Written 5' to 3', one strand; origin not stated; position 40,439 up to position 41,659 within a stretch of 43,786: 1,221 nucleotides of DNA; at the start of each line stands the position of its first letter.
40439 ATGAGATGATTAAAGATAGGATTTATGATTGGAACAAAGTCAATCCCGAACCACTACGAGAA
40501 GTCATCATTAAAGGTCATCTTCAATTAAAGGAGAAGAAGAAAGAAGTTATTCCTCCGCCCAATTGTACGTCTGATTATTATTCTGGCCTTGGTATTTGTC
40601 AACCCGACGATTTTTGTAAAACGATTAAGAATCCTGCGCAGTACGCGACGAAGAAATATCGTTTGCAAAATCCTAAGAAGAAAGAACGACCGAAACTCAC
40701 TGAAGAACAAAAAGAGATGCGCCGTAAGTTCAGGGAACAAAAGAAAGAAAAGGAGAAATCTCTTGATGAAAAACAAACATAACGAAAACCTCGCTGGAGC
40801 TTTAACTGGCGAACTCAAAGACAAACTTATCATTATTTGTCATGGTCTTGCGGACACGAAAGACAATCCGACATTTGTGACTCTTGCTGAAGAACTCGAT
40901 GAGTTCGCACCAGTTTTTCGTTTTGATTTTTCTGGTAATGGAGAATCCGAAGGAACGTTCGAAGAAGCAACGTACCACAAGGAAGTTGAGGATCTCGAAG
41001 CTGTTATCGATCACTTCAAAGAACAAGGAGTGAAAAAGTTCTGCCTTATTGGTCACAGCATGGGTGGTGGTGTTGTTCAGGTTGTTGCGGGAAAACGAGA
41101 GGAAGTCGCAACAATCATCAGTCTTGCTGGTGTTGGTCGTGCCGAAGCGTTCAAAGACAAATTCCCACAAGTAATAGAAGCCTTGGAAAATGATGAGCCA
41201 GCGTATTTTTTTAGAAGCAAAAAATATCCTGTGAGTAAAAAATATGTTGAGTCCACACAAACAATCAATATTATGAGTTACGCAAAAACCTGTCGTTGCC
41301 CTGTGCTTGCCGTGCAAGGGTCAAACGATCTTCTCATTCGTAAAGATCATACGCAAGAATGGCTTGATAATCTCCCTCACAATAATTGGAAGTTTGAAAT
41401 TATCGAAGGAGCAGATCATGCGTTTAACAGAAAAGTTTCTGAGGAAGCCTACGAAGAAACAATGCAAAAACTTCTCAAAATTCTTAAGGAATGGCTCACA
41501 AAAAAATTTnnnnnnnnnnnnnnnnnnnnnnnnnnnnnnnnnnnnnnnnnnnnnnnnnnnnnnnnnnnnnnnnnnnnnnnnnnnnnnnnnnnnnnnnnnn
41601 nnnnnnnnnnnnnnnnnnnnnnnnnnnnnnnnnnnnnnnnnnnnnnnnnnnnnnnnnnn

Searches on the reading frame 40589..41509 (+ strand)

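Call 35: search_protein_families(library=pfam, proteins=[window:40589-41509:+], max_evalue=0.001)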
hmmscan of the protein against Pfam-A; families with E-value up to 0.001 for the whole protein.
window:40589-41509:+ (307 aa): 12 families
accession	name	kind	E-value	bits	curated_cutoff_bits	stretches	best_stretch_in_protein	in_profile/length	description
PF12146.15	Hydrolase_4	-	1.6e-17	64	27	1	78-182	4-110/239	Serine aminopeptidase, S33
PF00561.26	Abhydrolase_1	-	8.1e-16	58.8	25.8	1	80-195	2-116/245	alpha/beta hydrolase fold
PF20408.4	Abhydrolase_11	-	1.6e-11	44.7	27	2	233-302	124-191/193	Alpha/beta hydrolase domain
PF01738.24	DLH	-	2.2e-11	44.2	21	1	130-303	75-213/217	Dienelactone hydrolase family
PF12697.13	Abhydrolase_6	-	1.1e-10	43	26.3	1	81-221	1-132/217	Alpha/beta hydrolase family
PF12695.13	Abhydrolase_5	-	1.3e-07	32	27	0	145-197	53-105/164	Alpha/beta hydrolase family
PF02129.25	Peptidase_S15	-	2.4e-07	31.2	23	0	112-182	57-129/262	X-Pro dipeptidyl-peptidase (S15 family)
PF00326.27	Peptidase_S9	-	3.2e-07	30.5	22.6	1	122-294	30-201/213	Prolyl oligopeptidase family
PF02089.21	Palm_thioest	-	1.9e-06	28.2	26.8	1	81-183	2-110/254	Palmitoyl protein thioesterase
PF12740.14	PETase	-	2.9e-05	24.1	28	0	150-206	126-183/263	PET hydrolase-like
PF08538.16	DUF1749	-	5.6e-05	22.8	24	0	74-194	26-155/299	Protein of unknown function (DUF1749)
PF02273.21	Acyl_transf_2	-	0.00042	20.1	20.3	0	76-169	28-121/294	Acyl transferase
